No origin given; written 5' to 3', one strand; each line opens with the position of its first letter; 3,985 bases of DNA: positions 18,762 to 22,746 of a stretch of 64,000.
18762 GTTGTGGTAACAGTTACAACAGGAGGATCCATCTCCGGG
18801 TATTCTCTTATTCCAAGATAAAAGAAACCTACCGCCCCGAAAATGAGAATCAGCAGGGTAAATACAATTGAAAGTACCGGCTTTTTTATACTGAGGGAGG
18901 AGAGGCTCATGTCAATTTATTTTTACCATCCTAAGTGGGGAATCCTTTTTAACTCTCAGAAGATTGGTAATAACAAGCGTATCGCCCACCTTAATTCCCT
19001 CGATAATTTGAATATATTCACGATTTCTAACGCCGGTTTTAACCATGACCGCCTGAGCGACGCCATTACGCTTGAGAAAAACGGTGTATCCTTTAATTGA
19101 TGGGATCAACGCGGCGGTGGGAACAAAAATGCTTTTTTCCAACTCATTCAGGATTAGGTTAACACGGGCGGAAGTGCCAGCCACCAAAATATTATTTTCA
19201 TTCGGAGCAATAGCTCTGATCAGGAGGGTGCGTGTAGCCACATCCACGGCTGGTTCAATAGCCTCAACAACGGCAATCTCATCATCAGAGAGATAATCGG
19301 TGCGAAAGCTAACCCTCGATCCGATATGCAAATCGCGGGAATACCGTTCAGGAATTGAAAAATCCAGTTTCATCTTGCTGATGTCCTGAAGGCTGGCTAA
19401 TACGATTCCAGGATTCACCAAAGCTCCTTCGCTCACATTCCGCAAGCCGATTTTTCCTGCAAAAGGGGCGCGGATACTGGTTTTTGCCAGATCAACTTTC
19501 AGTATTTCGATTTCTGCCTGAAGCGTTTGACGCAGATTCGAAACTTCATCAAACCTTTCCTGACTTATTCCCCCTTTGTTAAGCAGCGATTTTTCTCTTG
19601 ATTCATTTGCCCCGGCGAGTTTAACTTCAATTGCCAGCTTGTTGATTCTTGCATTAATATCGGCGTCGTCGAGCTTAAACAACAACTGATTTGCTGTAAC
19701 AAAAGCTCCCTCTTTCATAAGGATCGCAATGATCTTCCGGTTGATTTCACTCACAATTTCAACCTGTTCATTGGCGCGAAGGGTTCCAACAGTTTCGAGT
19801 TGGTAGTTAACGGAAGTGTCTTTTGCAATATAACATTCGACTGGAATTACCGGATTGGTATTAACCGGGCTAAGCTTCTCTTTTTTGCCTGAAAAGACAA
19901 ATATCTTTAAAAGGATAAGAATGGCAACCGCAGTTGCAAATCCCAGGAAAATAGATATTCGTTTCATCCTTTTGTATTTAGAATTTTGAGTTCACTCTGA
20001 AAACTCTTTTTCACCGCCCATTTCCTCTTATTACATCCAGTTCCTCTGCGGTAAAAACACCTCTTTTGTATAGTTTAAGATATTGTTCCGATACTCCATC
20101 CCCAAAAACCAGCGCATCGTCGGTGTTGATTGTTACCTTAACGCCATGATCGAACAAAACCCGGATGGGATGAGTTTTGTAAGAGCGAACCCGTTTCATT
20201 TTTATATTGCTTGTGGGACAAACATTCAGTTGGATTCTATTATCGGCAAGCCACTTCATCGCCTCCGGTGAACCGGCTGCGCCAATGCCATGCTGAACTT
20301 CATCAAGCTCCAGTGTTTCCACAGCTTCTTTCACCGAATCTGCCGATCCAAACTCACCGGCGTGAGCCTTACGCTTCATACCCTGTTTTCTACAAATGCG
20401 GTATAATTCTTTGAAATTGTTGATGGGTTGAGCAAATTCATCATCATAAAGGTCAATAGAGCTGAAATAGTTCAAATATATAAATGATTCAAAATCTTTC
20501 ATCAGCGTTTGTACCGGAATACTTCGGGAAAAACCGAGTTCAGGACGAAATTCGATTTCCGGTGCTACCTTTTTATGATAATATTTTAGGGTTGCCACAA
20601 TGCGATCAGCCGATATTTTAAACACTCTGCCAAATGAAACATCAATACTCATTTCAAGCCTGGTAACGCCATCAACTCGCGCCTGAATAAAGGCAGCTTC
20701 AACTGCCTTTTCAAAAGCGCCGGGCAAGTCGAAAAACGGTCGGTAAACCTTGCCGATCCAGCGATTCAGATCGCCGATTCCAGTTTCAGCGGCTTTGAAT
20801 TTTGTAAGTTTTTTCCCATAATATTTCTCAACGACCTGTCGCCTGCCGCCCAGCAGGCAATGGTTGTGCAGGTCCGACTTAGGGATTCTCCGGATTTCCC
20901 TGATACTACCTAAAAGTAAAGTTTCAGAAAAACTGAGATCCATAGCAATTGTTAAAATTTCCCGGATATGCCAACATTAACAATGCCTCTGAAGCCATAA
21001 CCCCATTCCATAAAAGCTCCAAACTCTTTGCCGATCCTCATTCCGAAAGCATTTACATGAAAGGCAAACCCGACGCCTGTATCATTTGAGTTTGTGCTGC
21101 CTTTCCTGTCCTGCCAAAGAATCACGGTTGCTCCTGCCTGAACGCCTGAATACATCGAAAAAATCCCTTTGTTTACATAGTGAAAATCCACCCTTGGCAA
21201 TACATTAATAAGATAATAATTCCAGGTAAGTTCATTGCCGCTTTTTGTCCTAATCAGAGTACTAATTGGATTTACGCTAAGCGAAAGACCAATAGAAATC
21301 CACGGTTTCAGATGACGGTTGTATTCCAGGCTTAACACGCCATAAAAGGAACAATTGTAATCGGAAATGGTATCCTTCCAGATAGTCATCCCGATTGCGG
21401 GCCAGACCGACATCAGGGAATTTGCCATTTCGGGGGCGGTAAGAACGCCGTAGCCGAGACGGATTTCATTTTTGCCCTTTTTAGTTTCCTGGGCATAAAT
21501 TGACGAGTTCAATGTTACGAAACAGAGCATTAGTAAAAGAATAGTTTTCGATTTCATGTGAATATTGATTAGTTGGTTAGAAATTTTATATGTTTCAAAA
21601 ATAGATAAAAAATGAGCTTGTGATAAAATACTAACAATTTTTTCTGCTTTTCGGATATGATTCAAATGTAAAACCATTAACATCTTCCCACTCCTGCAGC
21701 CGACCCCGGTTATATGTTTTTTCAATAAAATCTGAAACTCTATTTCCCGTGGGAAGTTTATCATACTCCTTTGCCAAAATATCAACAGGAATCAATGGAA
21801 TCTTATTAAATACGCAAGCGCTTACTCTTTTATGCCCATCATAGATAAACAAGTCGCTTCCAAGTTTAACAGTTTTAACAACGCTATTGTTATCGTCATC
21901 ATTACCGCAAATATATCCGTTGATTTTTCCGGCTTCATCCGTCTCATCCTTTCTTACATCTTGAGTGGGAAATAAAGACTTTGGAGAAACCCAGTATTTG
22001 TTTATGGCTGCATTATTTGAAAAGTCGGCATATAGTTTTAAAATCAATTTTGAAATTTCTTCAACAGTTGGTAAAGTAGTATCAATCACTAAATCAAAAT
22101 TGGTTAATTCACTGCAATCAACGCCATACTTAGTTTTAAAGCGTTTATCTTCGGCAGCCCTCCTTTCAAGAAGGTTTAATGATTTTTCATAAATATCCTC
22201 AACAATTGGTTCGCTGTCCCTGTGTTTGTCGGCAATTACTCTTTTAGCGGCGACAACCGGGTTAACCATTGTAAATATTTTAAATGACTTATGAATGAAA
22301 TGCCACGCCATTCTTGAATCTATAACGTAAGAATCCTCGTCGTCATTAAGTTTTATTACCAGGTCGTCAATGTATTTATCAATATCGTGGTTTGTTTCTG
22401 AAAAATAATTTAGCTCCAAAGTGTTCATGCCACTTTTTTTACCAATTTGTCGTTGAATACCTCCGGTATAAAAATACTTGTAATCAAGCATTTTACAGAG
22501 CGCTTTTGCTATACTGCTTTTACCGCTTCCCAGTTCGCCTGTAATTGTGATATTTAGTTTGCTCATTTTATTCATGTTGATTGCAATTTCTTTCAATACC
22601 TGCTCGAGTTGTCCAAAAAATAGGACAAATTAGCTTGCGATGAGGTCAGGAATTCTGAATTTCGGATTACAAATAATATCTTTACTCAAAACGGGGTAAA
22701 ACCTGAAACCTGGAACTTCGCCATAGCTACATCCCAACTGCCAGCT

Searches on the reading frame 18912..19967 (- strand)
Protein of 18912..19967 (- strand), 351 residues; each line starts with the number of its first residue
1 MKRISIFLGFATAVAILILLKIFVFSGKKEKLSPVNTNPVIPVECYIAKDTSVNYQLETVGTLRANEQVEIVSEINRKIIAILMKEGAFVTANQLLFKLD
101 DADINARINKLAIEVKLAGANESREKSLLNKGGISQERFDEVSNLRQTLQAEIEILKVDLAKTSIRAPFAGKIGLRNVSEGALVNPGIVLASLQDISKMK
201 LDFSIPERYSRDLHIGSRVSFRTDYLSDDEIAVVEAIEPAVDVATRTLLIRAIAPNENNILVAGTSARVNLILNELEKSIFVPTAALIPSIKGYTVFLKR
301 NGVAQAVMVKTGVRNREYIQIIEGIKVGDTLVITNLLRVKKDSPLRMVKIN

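Call 26: search_protein_families(library=pfam, proteins=[window:18912-19967:-], max_evalue=0.001)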
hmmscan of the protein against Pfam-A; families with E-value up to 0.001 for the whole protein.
window:18912-19967:- (351 aa): 2 families
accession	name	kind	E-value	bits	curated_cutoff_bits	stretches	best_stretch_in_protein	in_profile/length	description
PF16576.10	HlyD_D23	-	3.4e-20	72.7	30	1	53-265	2-212/214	Barrel-sandwich domain of CusB or HlyD membrane-fusion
PF13437.12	HlyD_3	-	3.6e-12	47.4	22.2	1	165-257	2-96/106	HlyD family secretion protein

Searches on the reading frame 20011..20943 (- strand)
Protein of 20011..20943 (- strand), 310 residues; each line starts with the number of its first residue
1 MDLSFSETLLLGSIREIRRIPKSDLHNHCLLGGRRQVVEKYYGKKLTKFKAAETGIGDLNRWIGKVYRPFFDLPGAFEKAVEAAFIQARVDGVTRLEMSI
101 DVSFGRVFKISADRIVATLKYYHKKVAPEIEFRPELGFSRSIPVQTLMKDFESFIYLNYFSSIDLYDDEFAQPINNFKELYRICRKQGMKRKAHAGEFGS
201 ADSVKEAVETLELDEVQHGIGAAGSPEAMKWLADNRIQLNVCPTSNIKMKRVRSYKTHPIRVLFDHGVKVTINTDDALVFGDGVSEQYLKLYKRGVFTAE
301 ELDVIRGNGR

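Call 26: search_protein_families(library=pfam, proteins=[window:20011-20943:-], max_evalue=0.001)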
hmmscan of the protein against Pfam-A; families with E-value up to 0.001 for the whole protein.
window:20011-20943:- (310 aa): 2 families
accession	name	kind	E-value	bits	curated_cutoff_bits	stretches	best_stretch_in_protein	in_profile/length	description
PF00962.28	A_deaminase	-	8.1e-36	124.2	27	1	161-308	158-308/330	Adenosine deaminase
PF19326.5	AMP_deaminase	-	9.8e-05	21.3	27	1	176-280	436-539/630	AMP deaminase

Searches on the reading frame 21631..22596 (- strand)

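Call 26: search_protein_families(library=pfam, proteins=[window:21631-22596:-], max_evalue=0.001)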
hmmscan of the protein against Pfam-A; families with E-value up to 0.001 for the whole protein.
window:21631-22596:- (321 aa): 4 families
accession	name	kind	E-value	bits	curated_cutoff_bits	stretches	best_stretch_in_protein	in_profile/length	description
PF13189.12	Cytidylate_kin2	-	3.1e-12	47.5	28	1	15-174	1-175/176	Cytidylate kinase-like family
PF13238.12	AAA_18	-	1.2e-09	39.2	29.4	1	16-109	1-94/128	AAA domain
PF02224.24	Cytidylate_kin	-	3.5e-08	33.9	26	1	16-52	1-37/211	Cytidylate kinase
PF13207.12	AAA_17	-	4.8e-06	27.3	27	1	22-96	4-80/136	AAA domain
